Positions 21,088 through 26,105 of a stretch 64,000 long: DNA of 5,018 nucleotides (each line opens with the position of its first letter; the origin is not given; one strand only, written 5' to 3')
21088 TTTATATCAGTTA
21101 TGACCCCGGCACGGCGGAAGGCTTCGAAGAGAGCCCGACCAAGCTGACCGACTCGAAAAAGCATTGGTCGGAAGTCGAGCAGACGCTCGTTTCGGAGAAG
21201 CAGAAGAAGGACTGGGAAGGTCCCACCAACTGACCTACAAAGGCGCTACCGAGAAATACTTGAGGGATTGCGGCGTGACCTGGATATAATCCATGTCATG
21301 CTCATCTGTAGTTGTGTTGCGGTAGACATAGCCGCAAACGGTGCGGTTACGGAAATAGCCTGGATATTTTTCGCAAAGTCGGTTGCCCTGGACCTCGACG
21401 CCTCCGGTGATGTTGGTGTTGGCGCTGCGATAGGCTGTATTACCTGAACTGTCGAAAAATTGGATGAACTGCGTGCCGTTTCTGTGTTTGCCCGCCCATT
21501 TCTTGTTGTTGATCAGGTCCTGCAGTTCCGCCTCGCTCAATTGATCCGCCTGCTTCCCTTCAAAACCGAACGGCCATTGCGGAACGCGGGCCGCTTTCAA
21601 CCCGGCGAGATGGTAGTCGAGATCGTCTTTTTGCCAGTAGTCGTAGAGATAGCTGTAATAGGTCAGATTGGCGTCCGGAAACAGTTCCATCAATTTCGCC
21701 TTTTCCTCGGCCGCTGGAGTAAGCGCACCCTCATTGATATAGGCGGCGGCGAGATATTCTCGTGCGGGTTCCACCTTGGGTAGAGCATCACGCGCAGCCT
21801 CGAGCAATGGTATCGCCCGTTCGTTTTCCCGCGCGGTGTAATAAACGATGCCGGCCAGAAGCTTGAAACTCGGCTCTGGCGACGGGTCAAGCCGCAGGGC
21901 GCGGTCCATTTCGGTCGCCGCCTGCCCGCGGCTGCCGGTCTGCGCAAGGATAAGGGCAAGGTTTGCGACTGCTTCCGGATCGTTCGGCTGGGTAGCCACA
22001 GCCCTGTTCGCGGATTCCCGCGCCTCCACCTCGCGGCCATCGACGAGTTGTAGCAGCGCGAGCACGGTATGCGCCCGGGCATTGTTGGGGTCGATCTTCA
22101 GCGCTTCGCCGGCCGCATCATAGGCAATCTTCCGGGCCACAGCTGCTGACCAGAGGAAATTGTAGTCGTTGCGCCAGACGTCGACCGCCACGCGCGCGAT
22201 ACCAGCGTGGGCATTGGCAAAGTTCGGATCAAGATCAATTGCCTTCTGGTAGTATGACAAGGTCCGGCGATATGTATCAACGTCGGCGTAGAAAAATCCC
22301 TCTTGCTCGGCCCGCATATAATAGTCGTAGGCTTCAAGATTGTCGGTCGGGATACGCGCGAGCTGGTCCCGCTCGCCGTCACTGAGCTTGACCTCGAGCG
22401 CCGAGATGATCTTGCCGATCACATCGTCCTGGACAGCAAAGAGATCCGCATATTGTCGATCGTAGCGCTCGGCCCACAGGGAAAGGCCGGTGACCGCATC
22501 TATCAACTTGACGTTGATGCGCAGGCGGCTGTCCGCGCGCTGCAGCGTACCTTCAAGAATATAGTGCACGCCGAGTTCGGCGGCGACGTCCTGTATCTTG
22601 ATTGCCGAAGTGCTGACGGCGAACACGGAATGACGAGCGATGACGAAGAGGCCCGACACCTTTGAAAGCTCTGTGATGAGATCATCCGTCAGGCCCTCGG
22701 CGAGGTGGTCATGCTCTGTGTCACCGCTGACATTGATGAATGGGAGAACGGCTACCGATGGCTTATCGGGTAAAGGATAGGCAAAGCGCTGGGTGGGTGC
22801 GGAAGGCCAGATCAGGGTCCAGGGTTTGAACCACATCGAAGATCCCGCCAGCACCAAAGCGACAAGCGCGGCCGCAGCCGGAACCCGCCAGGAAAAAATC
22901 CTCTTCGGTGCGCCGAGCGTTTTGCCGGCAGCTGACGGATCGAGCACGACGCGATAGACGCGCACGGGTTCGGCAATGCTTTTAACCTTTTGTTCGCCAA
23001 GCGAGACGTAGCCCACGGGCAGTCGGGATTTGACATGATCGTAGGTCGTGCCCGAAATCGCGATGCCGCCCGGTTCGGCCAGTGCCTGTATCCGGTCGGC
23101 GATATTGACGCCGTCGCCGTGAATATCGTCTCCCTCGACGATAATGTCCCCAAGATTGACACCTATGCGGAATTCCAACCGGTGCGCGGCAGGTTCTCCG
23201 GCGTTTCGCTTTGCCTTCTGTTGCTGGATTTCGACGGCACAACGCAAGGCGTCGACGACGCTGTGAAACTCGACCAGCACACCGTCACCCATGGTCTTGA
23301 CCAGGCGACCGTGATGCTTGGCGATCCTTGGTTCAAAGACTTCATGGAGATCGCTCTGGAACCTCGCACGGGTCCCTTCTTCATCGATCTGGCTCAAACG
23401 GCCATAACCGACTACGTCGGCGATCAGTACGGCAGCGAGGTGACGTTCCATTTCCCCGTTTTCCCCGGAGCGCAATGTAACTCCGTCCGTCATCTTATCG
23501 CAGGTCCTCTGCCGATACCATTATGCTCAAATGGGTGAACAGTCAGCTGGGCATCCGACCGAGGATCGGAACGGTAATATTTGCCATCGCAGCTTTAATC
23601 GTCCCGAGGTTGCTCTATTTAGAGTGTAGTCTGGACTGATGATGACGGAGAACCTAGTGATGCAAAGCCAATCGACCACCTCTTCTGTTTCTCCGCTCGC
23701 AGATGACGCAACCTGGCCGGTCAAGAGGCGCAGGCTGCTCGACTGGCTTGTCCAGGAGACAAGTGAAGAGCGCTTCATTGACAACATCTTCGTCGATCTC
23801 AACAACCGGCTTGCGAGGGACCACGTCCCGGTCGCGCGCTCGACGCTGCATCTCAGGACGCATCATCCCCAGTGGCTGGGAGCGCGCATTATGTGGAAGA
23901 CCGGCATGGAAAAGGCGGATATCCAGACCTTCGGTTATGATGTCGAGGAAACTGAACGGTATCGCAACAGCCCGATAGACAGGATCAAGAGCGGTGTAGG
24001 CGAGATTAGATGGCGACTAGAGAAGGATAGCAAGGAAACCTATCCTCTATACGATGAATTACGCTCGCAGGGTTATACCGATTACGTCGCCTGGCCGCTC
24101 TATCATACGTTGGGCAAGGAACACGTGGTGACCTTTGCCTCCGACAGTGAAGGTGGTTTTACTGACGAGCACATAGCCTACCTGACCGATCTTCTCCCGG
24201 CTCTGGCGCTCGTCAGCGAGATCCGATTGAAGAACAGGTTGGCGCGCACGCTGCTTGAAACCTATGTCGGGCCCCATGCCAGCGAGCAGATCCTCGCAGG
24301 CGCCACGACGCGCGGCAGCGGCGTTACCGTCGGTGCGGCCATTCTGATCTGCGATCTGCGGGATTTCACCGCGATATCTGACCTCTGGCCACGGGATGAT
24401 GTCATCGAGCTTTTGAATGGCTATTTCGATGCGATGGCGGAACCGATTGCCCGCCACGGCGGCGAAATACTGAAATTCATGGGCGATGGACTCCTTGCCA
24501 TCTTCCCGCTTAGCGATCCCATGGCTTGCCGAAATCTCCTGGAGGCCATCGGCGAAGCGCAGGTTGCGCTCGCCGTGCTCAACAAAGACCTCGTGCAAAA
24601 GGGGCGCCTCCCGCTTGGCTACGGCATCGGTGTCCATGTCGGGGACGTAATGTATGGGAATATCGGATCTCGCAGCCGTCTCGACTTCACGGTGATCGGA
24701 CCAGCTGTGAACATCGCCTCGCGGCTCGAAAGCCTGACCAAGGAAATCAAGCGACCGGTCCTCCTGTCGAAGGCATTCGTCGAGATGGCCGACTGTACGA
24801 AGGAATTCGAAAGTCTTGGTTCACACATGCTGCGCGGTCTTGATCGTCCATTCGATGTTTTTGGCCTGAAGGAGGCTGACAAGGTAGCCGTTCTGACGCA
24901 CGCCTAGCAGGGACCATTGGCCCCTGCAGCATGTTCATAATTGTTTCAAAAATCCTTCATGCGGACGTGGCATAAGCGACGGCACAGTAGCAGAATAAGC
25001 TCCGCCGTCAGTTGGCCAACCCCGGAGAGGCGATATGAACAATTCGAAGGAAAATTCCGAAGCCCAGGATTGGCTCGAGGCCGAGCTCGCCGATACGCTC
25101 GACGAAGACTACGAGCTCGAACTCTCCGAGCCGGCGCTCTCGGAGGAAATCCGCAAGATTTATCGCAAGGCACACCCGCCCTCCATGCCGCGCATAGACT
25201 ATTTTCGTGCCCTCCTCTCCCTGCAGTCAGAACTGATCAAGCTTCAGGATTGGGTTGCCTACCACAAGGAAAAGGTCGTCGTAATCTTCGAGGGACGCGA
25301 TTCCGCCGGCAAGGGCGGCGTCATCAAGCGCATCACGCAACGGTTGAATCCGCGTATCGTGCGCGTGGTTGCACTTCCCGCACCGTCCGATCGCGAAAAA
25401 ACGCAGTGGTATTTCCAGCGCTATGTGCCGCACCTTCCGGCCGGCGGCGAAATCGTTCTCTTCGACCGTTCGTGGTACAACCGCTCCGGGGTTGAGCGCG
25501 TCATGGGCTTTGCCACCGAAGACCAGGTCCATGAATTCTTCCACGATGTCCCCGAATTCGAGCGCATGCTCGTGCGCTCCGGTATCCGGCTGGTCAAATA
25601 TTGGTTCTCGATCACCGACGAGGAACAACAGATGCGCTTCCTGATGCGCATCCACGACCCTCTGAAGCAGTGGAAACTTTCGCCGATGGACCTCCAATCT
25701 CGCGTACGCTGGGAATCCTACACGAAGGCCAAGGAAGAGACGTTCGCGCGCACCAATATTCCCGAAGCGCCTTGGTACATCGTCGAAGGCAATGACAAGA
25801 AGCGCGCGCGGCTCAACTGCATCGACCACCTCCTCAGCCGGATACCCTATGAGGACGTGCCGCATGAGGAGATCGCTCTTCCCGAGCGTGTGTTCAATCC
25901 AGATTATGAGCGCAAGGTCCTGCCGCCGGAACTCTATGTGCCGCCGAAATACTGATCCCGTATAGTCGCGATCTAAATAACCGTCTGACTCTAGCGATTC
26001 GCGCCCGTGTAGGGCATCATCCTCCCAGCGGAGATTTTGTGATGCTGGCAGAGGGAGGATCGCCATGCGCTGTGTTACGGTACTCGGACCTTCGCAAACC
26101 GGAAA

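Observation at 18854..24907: Candidate trans-envelope cAMP module: exported HAD, ankyrin and YHS proteins beside a receptor-type cyclase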

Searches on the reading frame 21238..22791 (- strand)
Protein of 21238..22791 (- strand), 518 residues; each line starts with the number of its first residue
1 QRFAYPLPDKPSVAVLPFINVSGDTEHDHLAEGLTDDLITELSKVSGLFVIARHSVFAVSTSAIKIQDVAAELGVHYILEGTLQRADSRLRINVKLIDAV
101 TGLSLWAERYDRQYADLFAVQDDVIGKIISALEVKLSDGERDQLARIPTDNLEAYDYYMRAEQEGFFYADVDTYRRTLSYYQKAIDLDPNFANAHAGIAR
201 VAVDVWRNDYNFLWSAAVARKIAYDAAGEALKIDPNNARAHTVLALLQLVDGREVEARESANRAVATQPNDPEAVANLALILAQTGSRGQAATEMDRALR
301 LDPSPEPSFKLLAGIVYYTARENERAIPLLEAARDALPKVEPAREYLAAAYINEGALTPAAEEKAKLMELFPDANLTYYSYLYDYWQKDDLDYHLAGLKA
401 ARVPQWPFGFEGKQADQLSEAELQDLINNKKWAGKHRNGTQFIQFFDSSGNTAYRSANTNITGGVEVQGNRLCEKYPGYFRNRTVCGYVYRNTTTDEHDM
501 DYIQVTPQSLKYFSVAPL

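Call 60: search_solved_structures(query=window:21238-22791:-, max_evalue=0.001)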
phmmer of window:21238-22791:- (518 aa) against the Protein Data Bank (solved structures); distinct sequences matched with E-value up to 0.001: 42.
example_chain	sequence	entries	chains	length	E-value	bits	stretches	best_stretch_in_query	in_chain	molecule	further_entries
9qhb_A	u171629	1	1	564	2.9e-22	82.4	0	169-197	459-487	Engineered tetratricopeptide repeat protein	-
7ntf_A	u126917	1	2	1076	7.3e-15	58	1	178-366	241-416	Isoform 1 of UDP-N-acetylglucosamine--peptide N-acetylglucosaminyltransferase 110 kDa subu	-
7yeh_B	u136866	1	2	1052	8.4e-15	57.8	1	178-366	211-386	UDP-N-acetylglucosamine--peptide N-acetylglucosaminyltransferase 110 kDa subunit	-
7yea_A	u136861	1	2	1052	8.4e-15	57.8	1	178-366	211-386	UDP-N-acetylglucosamine--peptide N-acetylglucosaminyltransferase 110 kDa subunit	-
1w3b_A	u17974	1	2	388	3.9e-14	55.5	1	178-369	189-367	UDP-N-ACETYLGLUCOSAMINE--PEPTIDE N-ACETYLGLUCOSAMINYLTRANSFERASE 110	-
6eou_A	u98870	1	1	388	6.4e-14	54.8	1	178-369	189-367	UDP-N-acetylglucosamine--peptide N-acetylglucosaminyltransferase 110 kDa subunit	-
7obi_A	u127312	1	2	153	7.1e-14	54.7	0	166-198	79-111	CTPR-rv4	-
9qhc_A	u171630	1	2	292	7.7e-14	54.6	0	169-198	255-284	Engineered tetratricopeptide repeat protein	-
7y4i_A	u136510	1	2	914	1.6e-12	50.3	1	221-361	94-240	Probable UDP-N-acetylglucosamine--peptide N-acetylglucosaminyltransferase SPINDLY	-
8dtf_A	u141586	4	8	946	1.7e-12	50.1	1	221-361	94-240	Probable UDP-N-acetylglucosamine--peptide N-acetylglucosaminyltransferase SPINDLY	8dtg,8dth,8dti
8bu0_A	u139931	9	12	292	2.2e-12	49.8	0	169-198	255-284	Consensus tetratricopeptide repeat protein | Crystal structure of an 8-repeat consensus TPR superhelix with Zinc. | Monomer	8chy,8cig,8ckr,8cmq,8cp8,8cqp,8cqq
3kd7_A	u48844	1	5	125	1e-08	37.7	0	168-196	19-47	CTPR390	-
9gzg_A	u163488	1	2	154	1.1e-08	37.6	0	163-198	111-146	Engineered CTPR protein with glutamic acids for conductivity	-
1na0_A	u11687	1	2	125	9.7e-08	34.5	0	169-198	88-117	designed protein CTPR3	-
11kc_A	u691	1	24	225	2.3e-07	33.2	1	221-326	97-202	Designed nanoparticle O43-TM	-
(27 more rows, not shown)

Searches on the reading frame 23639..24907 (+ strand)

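Call 3: search_protein_families(library=pfam, proteins=[window:23639-24907:+], max_evalue=0.01)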
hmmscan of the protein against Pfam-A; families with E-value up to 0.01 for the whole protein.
window:23639-24907:+ (422 aa): 1 family
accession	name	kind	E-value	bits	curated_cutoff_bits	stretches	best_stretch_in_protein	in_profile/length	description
PF00211.25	Guanylate_cyc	-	8.2e-13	48.8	21.9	1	234-400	10-172/183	Adenylate and Guanylate cyclase catalytic domain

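Call 4: search_protein_families(library=ncbifam, proteins=[window:23639-24907:+], max_evalue=0.01)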
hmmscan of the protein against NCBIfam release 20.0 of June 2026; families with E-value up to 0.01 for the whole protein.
window:23639-24907:+ (422 aa): 1 family
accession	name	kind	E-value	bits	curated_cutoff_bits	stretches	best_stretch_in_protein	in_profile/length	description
NF058673.1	LipAdnlyCyLipJMY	equivalog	0.00085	18.1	800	1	217-408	280-447/449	bifunctional lipase/adenylate cyclase LipJ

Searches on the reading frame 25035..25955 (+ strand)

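Call 3: search_protein_families(library=pfam, proteins=[window:25035-25955:+], max_evalue=0.01)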
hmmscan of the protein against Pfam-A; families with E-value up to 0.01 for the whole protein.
window:25035-25955:+ (306 aa): 1 family
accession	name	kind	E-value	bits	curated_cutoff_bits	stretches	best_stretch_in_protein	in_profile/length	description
PF03976.20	PPK2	-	1.1e-103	346.2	22.3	1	55-276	6-227/229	Polyphosphate kinase 2 (PPK2)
